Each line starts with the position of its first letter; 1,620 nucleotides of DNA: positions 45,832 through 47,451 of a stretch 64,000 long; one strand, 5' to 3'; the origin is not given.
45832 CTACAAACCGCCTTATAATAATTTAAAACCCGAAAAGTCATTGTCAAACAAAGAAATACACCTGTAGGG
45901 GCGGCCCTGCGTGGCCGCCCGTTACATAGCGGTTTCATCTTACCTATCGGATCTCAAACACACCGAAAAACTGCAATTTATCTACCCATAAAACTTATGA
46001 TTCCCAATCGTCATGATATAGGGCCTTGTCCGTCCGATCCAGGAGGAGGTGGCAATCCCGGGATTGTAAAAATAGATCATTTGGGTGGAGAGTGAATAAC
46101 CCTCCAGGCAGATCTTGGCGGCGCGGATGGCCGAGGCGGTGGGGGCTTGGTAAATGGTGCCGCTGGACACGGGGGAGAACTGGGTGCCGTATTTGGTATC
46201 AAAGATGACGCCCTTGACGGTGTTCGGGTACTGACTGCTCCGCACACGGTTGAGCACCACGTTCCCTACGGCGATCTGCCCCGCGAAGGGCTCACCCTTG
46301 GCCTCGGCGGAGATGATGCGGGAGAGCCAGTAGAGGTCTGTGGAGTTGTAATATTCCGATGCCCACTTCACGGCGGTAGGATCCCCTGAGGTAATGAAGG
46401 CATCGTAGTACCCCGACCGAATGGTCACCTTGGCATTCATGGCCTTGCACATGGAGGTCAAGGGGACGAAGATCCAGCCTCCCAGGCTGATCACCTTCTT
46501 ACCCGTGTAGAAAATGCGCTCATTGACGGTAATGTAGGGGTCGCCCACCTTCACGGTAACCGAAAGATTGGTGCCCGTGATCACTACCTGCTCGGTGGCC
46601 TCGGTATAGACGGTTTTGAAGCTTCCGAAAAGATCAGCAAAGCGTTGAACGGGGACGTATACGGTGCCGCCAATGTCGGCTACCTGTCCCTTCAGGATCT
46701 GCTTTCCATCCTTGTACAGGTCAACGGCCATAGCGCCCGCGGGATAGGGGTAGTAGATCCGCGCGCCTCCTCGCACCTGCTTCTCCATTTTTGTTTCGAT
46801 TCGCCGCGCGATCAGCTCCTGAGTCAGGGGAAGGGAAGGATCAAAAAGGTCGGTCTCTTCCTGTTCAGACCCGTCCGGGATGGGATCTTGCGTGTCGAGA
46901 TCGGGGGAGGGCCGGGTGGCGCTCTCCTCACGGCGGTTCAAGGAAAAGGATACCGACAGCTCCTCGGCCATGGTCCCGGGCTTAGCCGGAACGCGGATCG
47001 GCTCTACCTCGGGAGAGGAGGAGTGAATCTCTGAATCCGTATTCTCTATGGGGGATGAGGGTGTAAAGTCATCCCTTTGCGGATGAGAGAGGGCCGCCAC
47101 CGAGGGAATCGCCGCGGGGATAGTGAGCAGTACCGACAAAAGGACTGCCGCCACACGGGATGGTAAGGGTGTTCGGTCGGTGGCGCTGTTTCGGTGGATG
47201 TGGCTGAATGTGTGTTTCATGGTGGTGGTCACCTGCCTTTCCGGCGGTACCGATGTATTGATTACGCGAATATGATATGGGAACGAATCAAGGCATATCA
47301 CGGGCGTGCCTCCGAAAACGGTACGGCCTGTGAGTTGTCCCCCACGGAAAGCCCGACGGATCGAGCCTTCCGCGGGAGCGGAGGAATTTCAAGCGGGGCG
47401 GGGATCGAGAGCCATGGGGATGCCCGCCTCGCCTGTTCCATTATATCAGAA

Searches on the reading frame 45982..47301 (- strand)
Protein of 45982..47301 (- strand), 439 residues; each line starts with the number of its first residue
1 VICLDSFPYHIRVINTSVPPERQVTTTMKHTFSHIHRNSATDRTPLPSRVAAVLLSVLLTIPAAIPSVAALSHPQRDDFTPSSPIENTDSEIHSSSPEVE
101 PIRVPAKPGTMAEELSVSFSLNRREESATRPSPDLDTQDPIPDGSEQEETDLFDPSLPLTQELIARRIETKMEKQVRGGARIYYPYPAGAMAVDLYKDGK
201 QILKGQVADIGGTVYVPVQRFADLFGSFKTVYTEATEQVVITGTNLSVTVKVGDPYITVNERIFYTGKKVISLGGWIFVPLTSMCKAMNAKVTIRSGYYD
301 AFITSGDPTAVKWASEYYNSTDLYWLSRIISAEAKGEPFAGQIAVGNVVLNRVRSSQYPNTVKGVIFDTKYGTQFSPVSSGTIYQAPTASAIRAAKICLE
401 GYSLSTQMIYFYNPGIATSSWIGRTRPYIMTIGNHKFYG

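Call 69: search_protein_families(library=pfam, proteins=[window:45982-47301:-], max_evalue=0.00001)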
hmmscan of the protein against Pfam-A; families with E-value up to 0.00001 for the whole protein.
window:45982-47301:- (439 aa): 2 families
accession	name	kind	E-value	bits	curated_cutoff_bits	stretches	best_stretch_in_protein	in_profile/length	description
PF07486.17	Hydrolase_2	-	5.6e-29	101.2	27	1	336-438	1-100/100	Cell Wall Hydrolase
PF07833.16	Cu_amine_oxidN1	-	1.8e-09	37.9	24.2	1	210-295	16-100/108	Copper amine oxidase N-terminal domain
